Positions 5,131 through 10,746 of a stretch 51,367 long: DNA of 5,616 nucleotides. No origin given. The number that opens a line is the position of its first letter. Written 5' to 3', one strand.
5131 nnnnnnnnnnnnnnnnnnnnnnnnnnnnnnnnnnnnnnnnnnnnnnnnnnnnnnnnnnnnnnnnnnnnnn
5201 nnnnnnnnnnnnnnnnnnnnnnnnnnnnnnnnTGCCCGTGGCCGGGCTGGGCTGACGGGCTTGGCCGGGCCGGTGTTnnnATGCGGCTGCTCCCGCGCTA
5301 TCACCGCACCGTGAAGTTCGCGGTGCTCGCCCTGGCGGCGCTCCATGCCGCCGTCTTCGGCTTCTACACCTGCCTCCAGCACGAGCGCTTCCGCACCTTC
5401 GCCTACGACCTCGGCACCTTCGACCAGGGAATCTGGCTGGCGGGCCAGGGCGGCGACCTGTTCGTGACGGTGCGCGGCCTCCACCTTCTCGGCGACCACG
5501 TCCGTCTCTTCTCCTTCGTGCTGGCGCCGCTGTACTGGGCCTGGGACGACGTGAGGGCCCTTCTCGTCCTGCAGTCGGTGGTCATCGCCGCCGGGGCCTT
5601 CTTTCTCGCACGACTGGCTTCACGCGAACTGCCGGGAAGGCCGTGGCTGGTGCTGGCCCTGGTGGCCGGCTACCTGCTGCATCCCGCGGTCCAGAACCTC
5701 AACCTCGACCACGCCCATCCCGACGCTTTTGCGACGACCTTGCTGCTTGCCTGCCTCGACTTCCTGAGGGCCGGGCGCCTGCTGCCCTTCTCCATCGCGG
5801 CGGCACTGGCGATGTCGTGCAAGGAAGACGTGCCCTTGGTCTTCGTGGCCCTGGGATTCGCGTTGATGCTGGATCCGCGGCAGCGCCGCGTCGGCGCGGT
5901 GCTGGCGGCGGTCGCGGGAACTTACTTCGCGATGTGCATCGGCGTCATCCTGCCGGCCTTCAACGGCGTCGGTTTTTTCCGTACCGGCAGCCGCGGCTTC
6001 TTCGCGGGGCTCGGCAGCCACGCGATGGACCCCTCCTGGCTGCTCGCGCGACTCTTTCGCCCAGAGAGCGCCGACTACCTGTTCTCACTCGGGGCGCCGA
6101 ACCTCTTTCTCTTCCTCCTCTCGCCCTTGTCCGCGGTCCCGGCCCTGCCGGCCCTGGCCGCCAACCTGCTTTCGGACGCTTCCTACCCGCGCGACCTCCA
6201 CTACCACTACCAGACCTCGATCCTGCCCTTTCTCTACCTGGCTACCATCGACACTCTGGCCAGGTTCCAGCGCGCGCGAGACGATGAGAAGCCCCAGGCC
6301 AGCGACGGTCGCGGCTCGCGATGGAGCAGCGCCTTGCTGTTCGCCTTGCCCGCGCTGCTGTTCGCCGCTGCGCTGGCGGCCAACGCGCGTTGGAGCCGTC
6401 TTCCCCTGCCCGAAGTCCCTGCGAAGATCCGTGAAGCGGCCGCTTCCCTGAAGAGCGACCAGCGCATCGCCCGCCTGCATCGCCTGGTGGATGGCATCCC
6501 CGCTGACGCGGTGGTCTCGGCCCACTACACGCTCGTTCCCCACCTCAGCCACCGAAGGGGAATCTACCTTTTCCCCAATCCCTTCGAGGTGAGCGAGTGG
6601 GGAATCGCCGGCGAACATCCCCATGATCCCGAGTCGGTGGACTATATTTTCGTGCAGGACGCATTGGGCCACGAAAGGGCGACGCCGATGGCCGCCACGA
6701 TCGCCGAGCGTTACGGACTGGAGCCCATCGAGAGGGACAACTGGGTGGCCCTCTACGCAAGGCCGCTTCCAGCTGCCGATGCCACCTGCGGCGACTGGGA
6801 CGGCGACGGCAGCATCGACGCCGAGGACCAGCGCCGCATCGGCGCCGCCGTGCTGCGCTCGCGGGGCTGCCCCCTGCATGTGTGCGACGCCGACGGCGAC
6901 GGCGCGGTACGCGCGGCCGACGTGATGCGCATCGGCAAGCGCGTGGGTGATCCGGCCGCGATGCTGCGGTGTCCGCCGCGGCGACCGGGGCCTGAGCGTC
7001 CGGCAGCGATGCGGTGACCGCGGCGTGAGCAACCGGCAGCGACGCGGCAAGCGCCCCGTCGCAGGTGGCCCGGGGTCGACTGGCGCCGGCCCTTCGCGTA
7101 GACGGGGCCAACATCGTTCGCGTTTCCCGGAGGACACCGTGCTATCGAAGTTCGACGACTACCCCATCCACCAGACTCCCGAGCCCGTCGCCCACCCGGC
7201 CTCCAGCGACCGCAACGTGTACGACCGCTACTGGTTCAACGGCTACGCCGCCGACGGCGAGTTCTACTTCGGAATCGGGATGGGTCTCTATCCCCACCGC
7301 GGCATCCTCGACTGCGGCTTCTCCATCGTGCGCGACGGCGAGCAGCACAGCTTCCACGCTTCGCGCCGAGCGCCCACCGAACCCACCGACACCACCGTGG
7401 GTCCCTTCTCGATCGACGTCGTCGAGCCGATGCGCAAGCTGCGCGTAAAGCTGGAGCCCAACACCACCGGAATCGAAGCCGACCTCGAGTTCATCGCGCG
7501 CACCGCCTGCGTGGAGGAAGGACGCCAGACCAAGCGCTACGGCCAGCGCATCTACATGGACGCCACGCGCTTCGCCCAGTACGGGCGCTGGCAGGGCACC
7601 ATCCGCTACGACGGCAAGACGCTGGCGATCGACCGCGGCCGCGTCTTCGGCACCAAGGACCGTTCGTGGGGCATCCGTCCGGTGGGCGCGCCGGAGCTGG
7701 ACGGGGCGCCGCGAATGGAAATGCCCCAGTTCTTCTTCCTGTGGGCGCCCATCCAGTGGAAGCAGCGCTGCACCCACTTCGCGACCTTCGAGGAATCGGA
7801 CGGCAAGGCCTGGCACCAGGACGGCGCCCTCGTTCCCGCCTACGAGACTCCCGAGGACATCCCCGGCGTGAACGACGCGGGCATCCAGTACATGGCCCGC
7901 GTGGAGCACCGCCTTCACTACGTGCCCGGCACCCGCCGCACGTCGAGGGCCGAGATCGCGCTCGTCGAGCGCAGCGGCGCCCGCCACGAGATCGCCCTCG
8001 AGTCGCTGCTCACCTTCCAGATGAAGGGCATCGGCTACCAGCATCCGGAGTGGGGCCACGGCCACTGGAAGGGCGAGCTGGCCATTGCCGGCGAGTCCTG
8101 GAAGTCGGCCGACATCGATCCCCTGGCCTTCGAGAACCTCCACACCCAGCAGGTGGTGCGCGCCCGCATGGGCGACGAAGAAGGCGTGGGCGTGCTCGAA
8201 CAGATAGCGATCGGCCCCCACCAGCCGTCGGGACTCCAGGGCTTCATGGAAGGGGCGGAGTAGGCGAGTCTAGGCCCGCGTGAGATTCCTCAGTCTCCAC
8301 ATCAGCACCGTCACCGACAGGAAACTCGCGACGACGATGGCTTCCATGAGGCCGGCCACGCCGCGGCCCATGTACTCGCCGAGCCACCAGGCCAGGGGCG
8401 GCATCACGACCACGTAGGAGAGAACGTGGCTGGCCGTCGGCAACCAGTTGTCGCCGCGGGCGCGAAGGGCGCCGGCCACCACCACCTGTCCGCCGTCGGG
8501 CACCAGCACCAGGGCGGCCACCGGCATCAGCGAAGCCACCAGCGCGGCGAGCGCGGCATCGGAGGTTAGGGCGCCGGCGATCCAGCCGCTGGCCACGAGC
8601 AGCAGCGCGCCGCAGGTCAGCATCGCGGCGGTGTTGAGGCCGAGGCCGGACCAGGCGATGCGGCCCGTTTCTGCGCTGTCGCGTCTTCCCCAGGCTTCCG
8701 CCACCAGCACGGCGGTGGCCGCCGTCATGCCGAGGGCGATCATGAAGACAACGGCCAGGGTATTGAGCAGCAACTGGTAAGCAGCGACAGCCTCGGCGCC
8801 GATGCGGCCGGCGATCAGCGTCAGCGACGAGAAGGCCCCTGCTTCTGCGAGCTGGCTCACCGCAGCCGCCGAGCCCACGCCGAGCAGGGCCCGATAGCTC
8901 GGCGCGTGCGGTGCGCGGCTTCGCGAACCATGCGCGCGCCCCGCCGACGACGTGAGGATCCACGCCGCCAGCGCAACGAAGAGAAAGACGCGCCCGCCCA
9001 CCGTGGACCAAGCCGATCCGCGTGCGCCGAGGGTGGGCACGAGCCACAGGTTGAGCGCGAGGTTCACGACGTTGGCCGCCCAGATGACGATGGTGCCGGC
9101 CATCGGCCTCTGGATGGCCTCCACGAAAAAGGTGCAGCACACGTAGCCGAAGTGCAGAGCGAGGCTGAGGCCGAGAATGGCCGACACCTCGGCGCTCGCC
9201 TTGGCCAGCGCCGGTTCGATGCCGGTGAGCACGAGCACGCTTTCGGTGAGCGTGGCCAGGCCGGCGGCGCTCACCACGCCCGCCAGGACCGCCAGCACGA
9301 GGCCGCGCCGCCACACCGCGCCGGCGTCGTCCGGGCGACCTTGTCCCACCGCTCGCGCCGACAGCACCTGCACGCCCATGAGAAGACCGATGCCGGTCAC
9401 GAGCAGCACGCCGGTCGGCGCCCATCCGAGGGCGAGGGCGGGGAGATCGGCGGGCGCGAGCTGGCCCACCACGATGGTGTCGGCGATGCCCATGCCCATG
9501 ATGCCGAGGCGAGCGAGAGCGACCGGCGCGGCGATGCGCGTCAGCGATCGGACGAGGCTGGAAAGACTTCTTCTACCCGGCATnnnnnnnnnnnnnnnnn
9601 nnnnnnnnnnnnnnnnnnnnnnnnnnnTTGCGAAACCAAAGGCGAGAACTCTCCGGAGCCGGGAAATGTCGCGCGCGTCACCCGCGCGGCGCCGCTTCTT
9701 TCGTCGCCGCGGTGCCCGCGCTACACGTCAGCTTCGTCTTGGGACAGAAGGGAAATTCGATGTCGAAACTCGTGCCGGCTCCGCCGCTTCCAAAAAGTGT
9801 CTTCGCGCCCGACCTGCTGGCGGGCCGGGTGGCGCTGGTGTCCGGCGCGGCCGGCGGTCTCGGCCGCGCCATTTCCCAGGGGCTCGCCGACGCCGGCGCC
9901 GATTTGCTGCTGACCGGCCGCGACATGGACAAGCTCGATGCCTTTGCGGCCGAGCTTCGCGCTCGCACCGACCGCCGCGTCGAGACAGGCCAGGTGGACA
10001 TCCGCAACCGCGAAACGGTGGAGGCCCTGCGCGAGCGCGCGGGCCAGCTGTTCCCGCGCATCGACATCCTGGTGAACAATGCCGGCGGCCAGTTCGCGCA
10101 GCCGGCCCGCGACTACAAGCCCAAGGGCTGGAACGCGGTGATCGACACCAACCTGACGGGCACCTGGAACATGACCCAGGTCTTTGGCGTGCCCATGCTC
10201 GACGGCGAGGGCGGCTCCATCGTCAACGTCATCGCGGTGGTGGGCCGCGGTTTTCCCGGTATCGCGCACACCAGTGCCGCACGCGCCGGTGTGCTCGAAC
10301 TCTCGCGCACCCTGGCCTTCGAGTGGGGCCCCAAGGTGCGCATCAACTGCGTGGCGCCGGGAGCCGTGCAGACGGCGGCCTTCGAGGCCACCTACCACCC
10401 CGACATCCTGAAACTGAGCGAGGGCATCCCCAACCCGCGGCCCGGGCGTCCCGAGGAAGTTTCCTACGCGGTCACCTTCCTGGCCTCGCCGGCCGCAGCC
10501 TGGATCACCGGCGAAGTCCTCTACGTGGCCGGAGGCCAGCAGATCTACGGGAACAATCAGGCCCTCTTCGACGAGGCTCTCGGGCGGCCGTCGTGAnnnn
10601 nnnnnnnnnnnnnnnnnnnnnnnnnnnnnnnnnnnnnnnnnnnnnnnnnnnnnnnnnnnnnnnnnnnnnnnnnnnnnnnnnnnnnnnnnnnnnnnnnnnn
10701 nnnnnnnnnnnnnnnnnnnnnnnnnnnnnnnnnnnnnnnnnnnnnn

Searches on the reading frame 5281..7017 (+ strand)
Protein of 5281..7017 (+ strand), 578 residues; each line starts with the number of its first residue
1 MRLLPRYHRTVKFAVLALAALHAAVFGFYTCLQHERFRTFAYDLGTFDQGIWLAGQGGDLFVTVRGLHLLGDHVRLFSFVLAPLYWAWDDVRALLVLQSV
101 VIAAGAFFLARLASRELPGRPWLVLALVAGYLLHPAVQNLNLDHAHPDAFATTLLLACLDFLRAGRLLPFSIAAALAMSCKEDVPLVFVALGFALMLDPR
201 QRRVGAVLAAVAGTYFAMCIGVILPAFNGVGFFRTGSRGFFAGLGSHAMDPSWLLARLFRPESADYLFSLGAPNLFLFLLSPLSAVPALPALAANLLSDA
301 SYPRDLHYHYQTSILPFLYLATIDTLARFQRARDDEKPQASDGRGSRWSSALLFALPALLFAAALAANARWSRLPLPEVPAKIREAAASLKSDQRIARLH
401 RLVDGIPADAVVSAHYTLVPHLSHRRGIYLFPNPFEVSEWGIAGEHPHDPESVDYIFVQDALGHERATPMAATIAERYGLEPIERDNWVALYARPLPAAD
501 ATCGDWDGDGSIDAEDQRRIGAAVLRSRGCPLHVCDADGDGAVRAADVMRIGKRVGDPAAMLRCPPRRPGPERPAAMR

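Call 19: search_protein_families(library=pfam, proteins=[window:5281-7017:+], max_evalue=0.00001)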
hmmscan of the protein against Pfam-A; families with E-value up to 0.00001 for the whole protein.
window:5281-7017:+ (578 aa): 1 family
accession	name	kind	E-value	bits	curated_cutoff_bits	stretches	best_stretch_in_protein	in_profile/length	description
PF09852.15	DUF2079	-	3.6e-64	218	28.2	1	34-473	2-443/459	Predicted membrane protein (DUF2079)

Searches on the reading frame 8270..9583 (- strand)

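Call 19: search_protein_families(library=pfam, proteins=[window:8270-9583:-], max_evalue=0.00001)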
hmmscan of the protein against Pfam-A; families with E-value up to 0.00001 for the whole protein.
window:8270-9583:- (437 aa): 1 family
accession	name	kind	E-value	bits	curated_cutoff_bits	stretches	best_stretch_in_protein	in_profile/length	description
PF01554.23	MatE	-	1.5e-38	132.4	24.9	2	240-399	2-160/161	MatE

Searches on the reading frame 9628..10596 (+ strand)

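Call 21: search_protein_families(library=pfam, proteins=[window:9628-10596:+], max_evalue=0.00001)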
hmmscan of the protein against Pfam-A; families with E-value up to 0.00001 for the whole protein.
window:9628-10596:+ (322 aa): 3 families
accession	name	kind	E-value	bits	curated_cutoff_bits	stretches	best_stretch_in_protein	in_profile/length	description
PF13561.12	adh_short_C2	-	4.5e-50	170.9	27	1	73-303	1-234/236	Enoyl-(Acyl carrier protein) reductase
PF00106.31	adh_short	-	2.7e-45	154.7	26.6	1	67-254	1-189/195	short chain dehydrogenase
PF08659.16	KR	-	1.1e-13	51.9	22.6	1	69-187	3-124/180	KR domain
